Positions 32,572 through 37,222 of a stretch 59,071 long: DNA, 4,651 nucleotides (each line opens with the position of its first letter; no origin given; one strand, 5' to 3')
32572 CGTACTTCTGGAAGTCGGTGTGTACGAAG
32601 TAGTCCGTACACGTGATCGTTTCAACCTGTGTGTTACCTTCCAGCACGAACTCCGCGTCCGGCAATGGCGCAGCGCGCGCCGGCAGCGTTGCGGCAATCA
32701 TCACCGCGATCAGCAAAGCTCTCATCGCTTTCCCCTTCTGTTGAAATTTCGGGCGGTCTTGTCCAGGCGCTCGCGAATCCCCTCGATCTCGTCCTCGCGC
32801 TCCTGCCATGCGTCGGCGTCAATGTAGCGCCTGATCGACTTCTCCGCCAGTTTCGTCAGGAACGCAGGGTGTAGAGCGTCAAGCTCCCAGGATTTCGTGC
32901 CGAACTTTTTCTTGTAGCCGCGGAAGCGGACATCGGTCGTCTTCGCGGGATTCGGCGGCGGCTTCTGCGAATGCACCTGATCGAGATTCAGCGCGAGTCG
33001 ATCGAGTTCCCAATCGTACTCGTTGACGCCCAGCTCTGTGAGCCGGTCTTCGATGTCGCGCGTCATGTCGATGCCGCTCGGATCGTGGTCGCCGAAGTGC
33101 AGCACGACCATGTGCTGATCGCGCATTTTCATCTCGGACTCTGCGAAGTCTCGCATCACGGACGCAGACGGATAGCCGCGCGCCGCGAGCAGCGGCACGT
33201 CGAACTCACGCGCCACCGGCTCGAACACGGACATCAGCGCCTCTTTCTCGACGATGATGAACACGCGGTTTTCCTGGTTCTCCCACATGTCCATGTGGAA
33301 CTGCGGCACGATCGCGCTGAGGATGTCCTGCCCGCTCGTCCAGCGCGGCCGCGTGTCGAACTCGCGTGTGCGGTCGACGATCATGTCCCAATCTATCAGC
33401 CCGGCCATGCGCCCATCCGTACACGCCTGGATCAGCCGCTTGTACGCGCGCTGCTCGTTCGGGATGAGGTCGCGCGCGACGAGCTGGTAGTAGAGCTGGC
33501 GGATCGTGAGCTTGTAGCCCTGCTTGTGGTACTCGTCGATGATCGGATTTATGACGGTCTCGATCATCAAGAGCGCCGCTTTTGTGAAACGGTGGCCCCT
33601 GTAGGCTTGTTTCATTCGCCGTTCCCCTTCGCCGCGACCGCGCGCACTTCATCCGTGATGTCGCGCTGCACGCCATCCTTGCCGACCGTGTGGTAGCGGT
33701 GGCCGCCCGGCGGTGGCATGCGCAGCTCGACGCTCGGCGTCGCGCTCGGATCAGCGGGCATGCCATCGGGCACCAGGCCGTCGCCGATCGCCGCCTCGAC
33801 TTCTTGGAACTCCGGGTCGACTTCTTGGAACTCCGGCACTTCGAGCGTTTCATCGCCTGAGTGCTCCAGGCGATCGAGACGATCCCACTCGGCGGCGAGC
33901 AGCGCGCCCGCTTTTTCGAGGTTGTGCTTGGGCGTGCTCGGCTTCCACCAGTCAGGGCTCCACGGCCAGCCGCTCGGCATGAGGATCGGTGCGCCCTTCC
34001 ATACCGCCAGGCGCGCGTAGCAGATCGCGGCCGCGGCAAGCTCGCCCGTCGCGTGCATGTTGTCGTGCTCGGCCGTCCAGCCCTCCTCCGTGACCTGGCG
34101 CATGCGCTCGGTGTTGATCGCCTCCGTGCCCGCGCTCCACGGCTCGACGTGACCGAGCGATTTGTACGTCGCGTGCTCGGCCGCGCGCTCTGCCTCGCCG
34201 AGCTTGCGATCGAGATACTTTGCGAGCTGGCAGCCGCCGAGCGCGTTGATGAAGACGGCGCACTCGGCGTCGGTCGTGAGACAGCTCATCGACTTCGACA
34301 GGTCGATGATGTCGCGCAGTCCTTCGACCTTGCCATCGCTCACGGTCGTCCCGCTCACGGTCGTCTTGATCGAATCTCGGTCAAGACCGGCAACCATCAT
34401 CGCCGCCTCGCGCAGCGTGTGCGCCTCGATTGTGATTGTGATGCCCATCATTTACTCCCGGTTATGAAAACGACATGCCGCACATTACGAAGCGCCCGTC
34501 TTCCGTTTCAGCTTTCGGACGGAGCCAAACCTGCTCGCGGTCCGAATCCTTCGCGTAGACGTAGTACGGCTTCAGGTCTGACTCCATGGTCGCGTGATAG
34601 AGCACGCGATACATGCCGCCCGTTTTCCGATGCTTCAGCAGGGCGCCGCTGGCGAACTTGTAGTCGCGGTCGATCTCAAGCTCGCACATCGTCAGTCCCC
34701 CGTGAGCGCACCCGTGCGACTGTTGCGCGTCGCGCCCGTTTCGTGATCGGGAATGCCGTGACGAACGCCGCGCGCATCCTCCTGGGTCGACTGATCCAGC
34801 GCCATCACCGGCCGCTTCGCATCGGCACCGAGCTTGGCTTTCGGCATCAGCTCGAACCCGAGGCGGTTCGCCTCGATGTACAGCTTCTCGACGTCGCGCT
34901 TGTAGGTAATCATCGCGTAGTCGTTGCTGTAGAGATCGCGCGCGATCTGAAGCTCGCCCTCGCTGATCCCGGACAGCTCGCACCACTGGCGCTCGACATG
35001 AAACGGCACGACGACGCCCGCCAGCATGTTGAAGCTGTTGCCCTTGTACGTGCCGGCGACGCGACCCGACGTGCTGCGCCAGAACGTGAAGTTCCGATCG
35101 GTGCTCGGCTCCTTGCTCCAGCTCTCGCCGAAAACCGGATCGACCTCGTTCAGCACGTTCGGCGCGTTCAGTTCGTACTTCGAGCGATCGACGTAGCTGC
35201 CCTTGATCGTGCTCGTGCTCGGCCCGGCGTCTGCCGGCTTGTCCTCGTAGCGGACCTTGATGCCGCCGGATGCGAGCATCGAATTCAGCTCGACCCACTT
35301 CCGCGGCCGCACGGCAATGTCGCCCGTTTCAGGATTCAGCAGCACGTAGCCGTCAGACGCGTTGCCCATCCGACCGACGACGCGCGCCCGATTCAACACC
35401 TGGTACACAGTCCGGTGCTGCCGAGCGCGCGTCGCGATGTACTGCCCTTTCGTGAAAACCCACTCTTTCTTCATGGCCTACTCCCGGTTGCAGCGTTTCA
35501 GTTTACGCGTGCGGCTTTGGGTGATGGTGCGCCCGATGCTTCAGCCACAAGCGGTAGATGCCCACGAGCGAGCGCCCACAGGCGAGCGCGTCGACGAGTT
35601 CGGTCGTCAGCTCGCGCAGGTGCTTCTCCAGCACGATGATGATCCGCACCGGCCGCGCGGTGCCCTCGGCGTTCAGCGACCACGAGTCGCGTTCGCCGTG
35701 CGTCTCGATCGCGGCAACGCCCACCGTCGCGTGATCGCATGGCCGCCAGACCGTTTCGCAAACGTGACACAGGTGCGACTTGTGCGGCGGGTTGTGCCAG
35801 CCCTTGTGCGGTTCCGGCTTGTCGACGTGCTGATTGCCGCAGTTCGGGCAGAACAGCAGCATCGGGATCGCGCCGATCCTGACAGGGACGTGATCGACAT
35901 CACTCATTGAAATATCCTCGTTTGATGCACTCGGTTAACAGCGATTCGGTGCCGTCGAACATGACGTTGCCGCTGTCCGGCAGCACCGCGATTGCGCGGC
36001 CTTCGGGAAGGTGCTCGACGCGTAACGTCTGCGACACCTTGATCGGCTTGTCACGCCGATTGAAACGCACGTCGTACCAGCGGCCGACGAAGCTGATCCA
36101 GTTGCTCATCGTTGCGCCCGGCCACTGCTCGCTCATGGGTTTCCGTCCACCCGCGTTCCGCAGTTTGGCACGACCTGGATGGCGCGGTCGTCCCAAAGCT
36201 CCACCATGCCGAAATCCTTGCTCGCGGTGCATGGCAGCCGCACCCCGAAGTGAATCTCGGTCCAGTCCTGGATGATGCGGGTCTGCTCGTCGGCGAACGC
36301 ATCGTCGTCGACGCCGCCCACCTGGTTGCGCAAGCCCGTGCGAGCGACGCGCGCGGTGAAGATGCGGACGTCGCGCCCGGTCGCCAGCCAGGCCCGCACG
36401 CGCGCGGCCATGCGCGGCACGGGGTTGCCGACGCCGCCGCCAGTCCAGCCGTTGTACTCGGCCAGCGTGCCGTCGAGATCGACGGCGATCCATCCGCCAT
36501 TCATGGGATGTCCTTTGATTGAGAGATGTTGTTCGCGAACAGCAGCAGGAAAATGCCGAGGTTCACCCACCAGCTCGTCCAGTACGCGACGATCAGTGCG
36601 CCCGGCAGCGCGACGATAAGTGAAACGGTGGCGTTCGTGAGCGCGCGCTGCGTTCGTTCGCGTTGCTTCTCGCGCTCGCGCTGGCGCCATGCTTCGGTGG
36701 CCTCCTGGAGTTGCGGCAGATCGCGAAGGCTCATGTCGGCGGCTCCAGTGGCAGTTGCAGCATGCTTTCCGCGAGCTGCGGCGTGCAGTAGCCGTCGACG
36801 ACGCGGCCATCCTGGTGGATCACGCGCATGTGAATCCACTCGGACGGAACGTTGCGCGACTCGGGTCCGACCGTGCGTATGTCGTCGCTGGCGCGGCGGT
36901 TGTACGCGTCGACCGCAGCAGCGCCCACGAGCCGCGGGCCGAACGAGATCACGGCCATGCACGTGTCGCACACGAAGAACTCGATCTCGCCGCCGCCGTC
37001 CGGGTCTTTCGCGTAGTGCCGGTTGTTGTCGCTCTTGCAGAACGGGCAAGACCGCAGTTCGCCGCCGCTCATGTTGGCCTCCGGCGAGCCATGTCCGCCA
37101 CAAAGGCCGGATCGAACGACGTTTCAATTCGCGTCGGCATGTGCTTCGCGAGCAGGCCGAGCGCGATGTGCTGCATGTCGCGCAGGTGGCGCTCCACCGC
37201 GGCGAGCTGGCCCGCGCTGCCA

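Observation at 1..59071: Genome-wide excess (roughly 20-fold or more) of the 7-mer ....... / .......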

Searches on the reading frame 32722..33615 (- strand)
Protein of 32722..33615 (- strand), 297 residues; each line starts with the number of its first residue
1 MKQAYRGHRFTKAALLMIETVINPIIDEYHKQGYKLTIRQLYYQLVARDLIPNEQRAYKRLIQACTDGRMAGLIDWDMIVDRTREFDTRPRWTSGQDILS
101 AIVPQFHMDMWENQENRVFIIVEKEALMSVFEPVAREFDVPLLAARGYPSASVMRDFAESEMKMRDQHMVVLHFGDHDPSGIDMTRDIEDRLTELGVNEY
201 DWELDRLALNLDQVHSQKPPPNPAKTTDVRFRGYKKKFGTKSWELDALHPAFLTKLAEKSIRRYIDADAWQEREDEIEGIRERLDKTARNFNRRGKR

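Call 42: search_protein_families(library=phrogs, max_evalue=0.001, proteins=[window:32722-33615:-])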
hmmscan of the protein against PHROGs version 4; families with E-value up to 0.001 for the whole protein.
window:32722-33615:- (297 aa): 1 family
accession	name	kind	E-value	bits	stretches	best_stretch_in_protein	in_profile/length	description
phrog_6247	-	DNA, RNA and nucleotide metabolism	1.7e-116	389.7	1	1-293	2-294/303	DNA topoisomerase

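Call 44: search_protein_families(library=pfam, max_evalue=0.01, proteins=[window:32722-33615:-])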
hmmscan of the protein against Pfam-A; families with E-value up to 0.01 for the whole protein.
window:32722-33615:- (297 aa): 0 families

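Call 46: search_solved_structures(query=window:32722-33615:-, max_evalue=1, show_alignments=2)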
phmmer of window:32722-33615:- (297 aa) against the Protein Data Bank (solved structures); distinct sequences matched with E-value up to 1: 0.

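Call 48: search_dna_similar(query=window:32722-33615:-, collection=phages, mode=protein, max_rows=40, max_evalue=0.00001)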
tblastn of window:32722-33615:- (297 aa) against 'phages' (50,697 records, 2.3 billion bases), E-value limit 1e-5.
Records with a match: 84; places in all: 84; records where one place covers at least 80% of the query: 75.
Best place of each record, by identity: <60% 84.
By first word of the organism name: Pseudomonas 19; Xylella 6; Salmonella 6; Flavobacterium 6; Brevundimonas 5; Cellulophaga 5; Xanthomonas 4; Roseobacter 4; Microbacterium 3; Stenotrophomonas 2; and 17 more.
By host as written in the record: - 7; Pseudomonas aeruginosa 6; Xylella fastidiosa 4; Roseobacter denitrificans OCh114 4; Pseudomonas aeruginosa PA14 3; Pseudomonas sp. 3; Microbacterium foliorum NRRL B-24224 3; Stenotrophomonas maltophilia 2; and 40 more.
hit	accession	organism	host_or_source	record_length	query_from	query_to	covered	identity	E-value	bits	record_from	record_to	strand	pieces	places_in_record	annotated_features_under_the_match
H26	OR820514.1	Xanthomonas phage AhaSv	Xanthomonas campestris pv. campestris ...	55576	1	270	91%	56.8%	2e-94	310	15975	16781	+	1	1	DNA topoisomerase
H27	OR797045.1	Stenotrophomonas phage vB_SmaS_Bhz60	Stenotrophomonas maltophilia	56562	1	271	91%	56.3%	3e-96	316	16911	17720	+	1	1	putative DNA topoisomerase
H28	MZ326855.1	Stenotrophomonas phage Suzuki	Stenotrophomonas maltophilia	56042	1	271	91%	56.3%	1e-95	314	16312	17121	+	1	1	hypothetical protein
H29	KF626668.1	Xylella phage Salvo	Xylella fastidiosa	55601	5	270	90%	57.3%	1e-94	311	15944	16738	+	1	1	hypothetical protein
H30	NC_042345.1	Xylella phage Salvo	Xylella fastidiosa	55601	5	270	90%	57.3%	1e-94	311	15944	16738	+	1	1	DNA topoisomerase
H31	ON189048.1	Xanthomonas phage Seregon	-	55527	5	270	90%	56.6%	1e-93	308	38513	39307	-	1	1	hypothetical protein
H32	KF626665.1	Xylella phage Sano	Xylella fastidiosa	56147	1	271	91%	55.1%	6e-94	309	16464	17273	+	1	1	hypothetical protein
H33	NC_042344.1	Xylella phage Sano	Xylella fastidiosa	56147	1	271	91%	55.1%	6e-94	309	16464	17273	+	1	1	DNA topoisomerase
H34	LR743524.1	Xylella phage Bacata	Phage obtained on X. albilineans after ...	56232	2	270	91%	55.6%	1e-93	308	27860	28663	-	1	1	hypothetical protein (x2)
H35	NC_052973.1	Xylella phage Bacata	Phage obtained on X. albilineans after ...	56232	2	270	91%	55.6%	1e-93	308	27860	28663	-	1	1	DNA topoisomerase | hypothetical protein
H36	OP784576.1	Pseudomonas phage pPA-3099-2aT.3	Pseudomonas aeruginosa 3099-2aT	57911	1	293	99%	50.7%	3e-88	293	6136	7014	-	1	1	hypothetical protein (x2)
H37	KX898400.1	Pseudomonas phage JG054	Pseudomonas aeruginosa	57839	1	293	99%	50.0%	1e-87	291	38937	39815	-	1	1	putative DNA topoisomerase | hypothetical protein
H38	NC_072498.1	Pseudomonas phage JG054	Pseudomonas aeruginosa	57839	1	293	99%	50.0%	1e-87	291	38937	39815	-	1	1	putative DNA topoisomerase | hypothetical protein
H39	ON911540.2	Xanthomonas phage vB_Xar_IVIA-DoCa3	Xanthomonas arboricola pv. juglandis ...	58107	1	293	99%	49.7%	2e-86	288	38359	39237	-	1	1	hypothetical protein (x2)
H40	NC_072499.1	Xanthomonas phage vB_Xar_IVIA-DoCa3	Xanthomonas arboricola pv. juglandis ...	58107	1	293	99%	49.7%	2e-86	288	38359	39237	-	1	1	hypothetical protein (x2)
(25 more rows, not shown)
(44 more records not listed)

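Call 54: find_related_loci(query=window:32722-33615:-, collection=viral_contigs, flank=10000)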
Query window:32722-33615:- (297 aa) in viral_contigs; peptide patterns used: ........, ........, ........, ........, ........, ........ (x = any residue, [..] = any of these).
11 stretches matched a pattern; 8 encode a relative of the query (tblastn E <= 1e-3); 8 distinct loci.
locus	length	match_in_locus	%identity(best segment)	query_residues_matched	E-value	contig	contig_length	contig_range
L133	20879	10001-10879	53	1-292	6e-99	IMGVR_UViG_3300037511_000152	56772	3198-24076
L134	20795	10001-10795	46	25-288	9e-74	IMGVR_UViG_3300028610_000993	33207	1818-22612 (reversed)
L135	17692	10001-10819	45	1-273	4e-69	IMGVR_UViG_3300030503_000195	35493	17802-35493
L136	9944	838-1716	42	1-291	2e-67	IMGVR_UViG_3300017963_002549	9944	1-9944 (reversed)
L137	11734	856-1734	42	1-291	2e-67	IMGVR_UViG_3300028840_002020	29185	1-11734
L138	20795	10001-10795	46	25-288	9e-74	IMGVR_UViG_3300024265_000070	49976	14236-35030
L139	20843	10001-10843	39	1-272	2e-64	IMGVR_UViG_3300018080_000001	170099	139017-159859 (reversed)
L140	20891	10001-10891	42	1-297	1e-71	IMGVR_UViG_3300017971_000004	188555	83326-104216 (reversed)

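Call 68: find_homologous_proteins(query=window:32722-33615:-, max_evalue=1e-40)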
Query window:32722-33615:- (297 aa): 7938 proteins with E <= 1e-40 among 8000 candidates; the best 120 are listed.
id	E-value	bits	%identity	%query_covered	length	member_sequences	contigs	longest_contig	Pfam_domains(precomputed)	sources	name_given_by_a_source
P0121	1.7e-199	679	100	100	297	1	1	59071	-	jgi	jgi:hypothetical protein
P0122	4.8e-110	385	60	97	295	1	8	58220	-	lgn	-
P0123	4.3e-109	382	61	94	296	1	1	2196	-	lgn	-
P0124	1.4e-107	377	59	98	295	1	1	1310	-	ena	-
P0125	1.1e-106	374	60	96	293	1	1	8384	-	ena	-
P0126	1.7e-106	374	59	97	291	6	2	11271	-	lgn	-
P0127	2.2e-106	373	47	98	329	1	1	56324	-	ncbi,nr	ncbi:DNA topoisomerase [Clavibacter phage 33]|nr:DNA topoisomerase [Clavibacter phage 33]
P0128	6.3e-106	372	47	87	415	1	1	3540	-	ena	-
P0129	1.9e-105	370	57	98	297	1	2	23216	-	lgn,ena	-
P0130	2.2e-105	370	56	98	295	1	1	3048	-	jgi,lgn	jgi:hypothetical protein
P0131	7.1e-105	368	57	98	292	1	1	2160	-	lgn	-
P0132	3.2e-104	366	59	98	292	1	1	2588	-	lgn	-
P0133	4.6e-104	366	56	98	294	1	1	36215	-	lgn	-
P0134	5.6e-104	365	58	96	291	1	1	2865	-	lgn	-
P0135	6.0e-104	365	56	98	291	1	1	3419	-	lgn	-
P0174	2.5e-100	353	58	98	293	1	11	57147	-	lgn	-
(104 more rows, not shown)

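Call 69: find_encoding_contigs(protein=P0122, flank=10000, max_places=1)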
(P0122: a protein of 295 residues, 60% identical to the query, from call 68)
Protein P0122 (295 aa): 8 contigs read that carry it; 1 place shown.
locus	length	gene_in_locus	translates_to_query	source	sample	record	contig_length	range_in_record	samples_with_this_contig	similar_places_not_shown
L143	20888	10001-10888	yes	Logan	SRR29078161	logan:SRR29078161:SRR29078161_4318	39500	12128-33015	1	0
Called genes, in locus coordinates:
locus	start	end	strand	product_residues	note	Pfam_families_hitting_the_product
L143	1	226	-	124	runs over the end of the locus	-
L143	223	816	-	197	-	-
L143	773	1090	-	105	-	PF13223:DUF4031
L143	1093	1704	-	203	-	-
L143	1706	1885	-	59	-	-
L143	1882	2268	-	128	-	-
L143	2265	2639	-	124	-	-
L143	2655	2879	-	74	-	-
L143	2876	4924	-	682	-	-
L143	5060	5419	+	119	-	-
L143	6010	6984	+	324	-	-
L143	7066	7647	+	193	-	-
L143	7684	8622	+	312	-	-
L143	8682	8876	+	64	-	-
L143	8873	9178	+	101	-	-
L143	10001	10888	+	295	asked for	-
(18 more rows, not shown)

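Call 70: find_encoding_contigs(protein=P0174, flank=10000, max_places=1)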
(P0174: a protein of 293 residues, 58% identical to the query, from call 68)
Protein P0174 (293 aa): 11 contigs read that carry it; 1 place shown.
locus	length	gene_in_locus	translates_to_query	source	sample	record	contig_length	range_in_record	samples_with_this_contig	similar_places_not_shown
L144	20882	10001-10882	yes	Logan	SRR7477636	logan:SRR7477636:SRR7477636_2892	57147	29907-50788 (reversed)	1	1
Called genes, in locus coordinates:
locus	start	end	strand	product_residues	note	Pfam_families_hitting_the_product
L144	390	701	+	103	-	PF24582:DUF7609 (weak)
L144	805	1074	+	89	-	-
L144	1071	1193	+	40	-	-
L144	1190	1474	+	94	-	-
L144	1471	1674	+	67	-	-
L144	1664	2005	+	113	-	-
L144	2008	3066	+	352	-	-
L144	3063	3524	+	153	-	-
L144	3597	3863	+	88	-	-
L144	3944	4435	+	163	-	-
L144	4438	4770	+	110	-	-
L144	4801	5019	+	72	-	-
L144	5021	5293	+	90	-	-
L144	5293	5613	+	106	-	-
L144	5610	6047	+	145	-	-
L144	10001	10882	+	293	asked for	-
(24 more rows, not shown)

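Call 73: search_protein_families(library=ncbifam, max_evalue=0.01, proteins=[window:32722-33615:-])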
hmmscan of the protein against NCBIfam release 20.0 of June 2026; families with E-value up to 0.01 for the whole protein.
window:32722-33615:- (297 aa): 0 families

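Call 75: search_protein_families(library=padloc, max_evalue=0.001, proteins=[window:32722-33615:-])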
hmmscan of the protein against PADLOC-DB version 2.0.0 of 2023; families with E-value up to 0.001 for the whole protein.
window:32722-33615:- (297 aa): 0 families

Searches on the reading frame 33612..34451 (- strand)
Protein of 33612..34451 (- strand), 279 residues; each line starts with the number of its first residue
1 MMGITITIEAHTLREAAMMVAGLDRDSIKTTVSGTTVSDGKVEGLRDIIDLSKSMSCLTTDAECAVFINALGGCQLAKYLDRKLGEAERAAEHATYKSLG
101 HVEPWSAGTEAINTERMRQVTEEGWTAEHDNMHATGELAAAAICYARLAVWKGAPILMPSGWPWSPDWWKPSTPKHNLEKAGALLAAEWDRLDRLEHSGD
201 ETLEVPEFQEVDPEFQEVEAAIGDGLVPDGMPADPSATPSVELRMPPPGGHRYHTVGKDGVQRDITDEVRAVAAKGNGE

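Call 42: search_protein_families(library=phrogs, max_evalue=0.001, proteins=[window:33612-34451:-])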
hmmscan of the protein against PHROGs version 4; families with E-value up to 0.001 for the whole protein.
window:33612-34451:- (279 aa): 9 families
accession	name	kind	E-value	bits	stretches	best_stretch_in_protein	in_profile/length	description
phrog_6628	-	unknown function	1.9e-32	113.6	1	103-199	574-669/685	-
phrog_9763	-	unknown function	3.1e-28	100.2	1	106-201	149-241/247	-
phrog_11504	-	unknown function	2.8e-27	97.4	1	113-197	283-370/376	-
phrog_9434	-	unknown function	3.6e-27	96.9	1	111-195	404-492/507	-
phrog_3956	-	unknown function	9.3e-23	82.1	1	112-200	497-581/585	-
phrog_14548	-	unknown function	1e-22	81.9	1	13-195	193-370/378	-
phrog_6574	-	unknown function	1.1e-20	75.5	1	113-195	115-206/217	-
phrog_19550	-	unknown function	1e-18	69.1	1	111-199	94-182/186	-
phrog_28211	-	unknown function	9.2e-11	42.8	1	112-195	131-221/234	-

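Call 44: search_protein_families(library=pfam, max_evalue=0.01, proteins=[window:33612-34451:-])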
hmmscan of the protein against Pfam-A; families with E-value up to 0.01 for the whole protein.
window:33612-34451:- (279 aa): 0 families

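Call 73: search_protein_families(library=ncbifam, max_evalue=0.01, proteins=[window:33612-34451:-])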
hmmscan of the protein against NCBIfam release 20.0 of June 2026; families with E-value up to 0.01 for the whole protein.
window:33612-34451:- (279 aa): 0 families

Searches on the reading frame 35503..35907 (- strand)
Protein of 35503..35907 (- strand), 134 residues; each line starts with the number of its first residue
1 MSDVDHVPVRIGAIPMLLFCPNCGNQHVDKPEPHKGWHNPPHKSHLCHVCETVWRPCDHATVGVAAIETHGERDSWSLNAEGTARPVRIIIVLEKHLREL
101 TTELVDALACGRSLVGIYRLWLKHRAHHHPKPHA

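Call 42: search_protein_families(library=phrogs, max_evalue=0.001, proteins=[window:35503-35907:-])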
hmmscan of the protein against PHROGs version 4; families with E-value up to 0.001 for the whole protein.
window:35503-35907:- (134 aa): 1 family
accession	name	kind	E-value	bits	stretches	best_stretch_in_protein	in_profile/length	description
phrog_14118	-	unknown function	9.2e-08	32.8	1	13-76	4-65/371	-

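Call 44: search_protein_families(library=pfam, max_evalue=0.01, proteins=[window:35503-35907:-])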
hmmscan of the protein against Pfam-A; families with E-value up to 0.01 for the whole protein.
window:35503-35907:- (134 aa): 0 families

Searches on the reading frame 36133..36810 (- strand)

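Call 42: search_protein_families(library=phrogs, max_evalue=0.001, proteins=[window:36133-36810:-])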
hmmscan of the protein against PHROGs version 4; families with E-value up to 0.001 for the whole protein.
window:36133-36810:- (225 aa): 1 family
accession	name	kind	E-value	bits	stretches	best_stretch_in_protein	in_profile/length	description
phrog_1238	-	moron, auxiliary metabolic gene and host takeover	5e-05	24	1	108-158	25-73/155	phosphoheptose isomerase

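Call 44: search_protein_families(library=pfam, max_evalue=0.01, proteins=[window:36133-36810:-])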
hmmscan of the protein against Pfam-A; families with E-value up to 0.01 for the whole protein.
window:36133-36810:- (225 aa): 0 families

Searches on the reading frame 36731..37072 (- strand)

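Call 44: search_protein_families(library=pfam, max_evalue=0.01, proteins=[window:36731-37072:-])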
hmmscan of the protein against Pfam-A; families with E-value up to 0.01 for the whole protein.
window:36731-37072:- (113 aa): 1 family
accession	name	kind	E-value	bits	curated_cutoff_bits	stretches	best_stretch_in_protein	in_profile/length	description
PF14354.12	Lar_restr_allev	-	0.0019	18.9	28.6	1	5-58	2-55/58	Restriction alleviation protein Lar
